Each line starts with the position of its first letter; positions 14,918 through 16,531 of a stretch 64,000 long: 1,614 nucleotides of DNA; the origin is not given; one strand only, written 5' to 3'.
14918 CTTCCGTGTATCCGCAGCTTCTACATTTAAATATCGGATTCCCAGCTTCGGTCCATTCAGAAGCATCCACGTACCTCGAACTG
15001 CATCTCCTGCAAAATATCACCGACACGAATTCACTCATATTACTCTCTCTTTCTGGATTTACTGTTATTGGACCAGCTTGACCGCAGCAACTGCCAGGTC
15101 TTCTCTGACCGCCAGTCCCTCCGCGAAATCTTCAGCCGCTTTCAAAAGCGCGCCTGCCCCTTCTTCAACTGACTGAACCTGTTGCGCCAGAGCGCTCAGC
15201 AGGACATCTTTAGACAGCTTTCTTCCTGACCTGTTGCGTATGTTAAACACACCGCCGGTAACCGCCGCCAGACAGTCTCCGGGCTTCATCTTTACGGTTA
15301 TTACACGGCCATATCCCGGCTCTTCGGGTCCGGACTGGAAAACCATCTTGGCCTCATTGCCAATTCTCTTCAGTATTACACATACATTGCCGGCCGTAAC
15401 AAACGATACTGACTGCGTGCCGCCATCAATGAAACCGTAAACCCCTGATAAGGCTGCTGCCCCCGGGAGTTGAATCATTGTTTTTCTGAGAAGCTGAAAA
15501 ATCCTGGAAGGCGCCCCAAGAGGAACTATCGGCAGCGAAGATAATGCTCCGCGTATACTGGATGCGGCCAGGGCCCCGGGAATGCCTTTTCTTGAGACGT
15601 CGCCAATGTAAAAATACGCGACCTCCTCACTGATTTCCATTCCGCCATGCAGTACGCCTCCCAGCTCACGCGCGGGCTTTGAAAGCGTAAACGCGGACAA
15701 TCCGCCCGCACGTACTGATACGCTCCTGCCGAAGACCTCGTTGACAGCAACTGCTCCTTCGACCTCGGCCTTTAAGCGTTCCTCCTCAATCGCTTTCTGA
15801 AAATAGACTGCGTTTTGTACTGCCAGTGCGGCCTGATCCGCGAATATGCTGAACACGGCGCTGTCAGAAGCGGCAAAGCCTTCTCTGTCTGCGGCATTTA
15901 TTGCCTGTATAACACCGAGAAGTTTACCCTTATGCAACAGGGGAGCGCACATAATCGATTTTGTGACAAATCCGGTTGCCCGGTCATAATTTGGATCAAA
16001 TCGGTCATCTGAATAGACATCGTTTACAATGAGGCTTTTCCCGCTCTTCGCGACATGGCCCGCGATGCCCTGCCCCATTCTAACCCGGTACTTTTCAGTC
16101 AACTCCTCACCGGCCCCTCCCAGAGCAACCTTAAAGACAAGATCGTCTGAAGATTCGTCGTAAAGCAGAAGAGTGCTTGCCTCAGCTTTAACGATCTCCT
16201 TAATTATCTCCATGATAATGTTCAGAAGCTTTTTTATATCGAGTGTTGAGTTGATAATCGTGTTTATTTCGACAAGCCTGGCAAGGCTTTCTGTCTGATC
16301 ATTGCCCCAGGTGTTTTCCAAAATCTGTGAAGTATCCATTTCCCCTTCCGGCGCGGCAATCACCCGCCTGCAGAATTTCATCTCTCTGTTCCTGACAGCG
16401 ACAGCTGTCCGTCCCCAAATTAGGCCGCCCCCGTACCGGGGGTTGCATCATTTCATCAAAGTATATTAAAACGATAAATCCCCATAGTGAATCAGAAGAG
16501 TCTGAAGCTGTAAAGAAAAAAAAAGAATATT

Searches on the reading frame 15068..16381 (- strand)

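Call 5: search_protein_families(library=pfam, proteins=[window:15068-16381:-], max_evalue=0.01)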
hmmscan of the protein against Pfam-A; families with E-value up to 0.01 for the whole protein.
window:15068-16381:- (438 aa): 4 families
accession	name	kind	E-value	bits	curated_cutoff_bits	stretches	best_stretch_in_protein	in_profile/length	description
PF13185.12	GAF_2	-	6.8e-21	75.3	28.6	1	47-189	2-136/136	GAF domain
PF01590.32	GAF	-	8.2e-18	65.7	22.4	1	48-188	1-133/133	GAF domain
PF07228.17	SpoIIE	-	1.1e-15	58.6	25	1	256-435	6-190/192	Stage II sporulation protein E (SpoIIE)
PF13492.12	GAF_3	-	1.2e-10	42.3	27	1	48-190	1-129/129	GAF domain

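Call 6: search_protein_families(library=ncbifam, proteins=[window:15068-16381:-], max_evalue=0.01)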
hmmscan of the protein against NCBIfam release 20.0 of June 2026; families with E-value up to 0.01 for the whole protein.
window:15068-16381:- (438 aa): 8 families
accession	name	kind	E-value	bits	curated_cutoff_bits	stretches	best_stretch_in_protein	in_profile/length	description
TIGR01817.1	nifA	equivalog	2.4e-11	43.1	528.85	1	32-195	3-163/534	nif-specific transcriptional activator NifA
NF011958.0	PRK15429.1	equivalog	4.7e-05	22.2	830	1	35-205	189-358/692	formate hydrogenlyase transcriptional activator FlhA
NF008283.0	PRK11061.1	equivalog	8.4e-05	21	583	1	33-195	2-164/748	phosphoenolpyruvate--protein phosphotransferase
NF047786.1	his_kin_MadS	equivalog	9.6e-05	21.6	500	1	139-202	126-188/434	MadS family sensor histidine kinase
NF038250.1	nitrate_NreA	equivalog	0.00014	21.6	175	1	96-158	47-114/142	nitrate respiration regulation accessory nitrate sensor NreA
NF003451.0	PRK05022.1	equivalog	0.00021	20.2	476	1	33-208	6-179/512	nitric oxide reductase transcriptional regulator NorR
NF041606.1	dguan_cyc_DgcA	equivalog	0.0023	16.9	370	1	32-196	13-177/340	diguanylate cyclase DgcA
NF038230.1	Regu_Geo_Pelo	equivalog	0.0069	14.3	1200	1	48-197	18-167/935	GPMC system transcriptional regulator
